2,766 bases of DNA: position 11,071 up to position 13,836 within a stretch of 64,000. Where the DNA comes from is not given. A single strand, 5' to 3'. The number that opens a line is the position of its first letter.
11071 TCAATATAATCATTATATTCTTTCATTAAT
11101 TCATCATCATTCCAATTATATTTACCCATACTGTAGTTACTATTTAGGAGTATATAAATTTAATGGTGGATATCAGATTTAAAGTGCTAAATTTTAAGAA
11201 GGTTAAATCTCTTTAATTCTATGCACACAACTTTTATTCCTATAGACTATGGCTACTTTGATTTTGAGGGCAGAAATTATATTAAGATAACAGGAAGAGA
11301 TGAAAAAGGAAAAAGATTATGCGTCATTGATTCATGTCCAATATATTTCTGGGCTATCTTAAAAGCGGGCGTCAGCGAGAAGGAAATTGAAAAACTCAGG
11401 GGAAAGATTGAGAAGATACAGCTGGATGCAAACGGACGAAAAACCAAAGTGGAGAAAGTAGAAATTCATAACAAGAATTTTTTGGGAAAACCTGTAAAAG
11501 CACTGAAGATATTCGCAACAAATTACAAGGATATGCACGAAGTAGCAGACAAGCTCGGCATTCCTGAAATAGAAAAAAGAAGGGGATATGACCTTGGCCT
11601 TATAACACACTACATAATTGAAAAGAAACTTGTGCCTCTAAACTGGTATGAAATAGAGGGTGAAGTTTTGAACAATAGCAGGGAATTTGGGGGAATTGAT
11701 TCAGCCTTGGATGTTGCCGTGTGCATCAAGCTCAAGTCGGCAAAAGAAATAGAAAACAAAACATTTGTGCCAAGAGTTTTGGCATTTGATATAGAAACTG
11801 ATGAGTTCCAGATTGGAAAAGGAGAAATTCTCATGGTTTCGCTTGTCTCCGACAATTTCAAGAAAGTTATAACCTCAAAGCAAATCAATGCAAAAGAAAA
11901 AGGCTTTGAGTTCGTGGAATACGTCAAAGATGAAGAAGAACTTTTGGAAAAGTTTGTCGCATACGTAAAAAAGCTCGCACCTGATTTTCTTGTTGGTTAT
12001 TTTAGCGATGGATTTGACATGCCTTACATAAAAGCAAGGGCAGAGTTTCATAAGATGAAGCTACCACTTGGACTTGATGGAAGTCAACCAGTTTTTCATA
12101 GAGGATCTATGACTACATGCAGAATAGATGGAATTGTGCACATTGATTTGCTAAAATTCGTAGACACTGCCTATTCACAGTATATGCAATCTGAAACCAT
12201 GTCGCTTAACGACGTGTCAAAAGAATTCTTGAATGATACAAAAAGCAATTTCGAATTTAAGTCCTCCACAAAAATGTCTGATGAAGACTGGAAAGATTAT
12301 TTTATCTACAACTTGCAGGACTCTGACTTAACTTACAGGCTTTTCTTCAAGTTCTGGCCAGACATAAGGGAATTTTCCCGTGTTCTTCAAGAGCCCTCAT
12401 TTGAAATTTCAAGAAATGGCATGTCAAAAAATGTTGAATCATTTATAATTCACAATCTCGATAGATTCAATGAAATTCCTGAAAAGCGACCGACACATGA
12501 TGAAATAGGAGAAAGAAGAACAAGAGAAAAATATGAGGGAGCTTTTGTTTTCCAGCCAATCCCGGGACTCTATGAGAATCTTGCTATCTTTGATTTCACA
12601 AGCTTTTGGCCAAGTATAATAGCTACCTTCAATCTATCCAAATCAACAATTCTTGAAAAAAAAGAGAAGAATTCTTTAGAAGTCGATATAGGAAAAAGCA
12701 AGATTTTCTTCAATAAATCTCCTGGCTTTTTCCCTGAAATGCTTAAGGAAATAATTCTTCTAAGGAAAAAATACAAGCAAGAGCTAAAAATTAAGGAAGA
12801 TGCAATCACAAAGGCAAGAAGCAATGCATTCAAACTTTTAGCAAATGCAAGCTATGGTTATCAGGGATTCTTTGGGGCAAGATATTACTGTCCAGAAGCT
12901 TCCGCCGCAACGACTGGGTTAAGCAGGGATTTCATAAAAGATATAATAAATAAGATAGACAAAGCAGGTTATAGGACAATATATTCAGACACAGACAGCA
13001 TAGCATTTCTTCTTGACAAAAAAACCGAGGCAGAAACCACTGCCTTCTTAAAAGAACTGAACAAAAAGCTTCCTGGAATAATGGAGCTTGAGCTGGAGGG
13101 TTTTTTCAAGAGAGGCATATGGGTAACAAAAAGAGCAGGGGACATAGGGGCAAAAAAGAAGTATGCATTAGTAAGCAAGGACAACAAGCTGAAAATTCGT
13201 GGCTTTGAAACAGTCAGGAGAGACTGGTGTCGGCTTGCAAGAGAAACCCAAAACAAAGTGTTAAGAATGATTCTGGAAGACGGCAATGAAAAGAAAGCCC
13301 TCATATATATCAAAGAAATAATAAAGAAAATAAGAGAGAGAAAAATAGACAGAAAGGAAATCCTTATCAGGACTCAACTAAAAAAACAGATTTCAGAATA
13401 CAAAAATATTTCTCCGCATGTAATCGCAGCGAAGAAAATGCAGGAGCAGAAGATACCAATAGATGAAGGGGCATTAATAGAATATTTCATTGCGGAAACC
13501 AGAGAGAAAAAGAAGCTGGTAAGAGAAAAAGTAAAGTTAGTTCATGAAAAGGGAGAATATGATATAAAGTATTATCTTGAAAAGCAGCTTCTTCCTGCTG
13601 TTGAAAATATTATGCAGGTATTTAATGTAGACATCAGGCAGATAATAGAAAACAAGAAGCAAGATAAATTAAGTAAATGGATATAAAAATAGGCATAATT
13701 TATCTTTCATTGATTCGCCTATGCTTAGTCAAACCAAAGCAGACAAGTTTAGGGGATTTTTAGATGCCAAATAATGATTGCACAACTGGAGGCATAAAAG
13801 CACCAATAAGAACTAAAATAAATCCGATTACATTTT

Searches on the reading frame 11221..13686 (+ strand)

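Call 30: search_protein_families(library=pfam, proteins=[window:11221-13686:+], max_evalue=0.001)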
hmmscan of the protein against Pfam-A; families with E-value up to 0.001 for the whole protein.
window:11221-13686:+ (821 aa): 4 families
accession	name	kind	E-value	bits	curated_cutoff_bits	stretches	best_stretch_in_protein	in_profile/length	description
PF00136.26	DNA_pol_B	-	1.1e-56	193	23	1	399-799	9-451/453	DNA polymerase family B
PF03104.25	DNA_pol_B_exo1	-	1.7e-27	96.9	23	1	120-318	3-232/242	DNA polymerase family B, exonuclease domain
PF10108.15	DNA_pol_B_exo2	-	3.5e-06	27.3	24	1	228-377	24-172/213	Predicted 3'-5' exonuclease related to the exonuclease domain of PolB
PF13482.12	RNase_H_2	-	0.0001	22.7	22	1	189-340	3-117/165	RNase_H superfamily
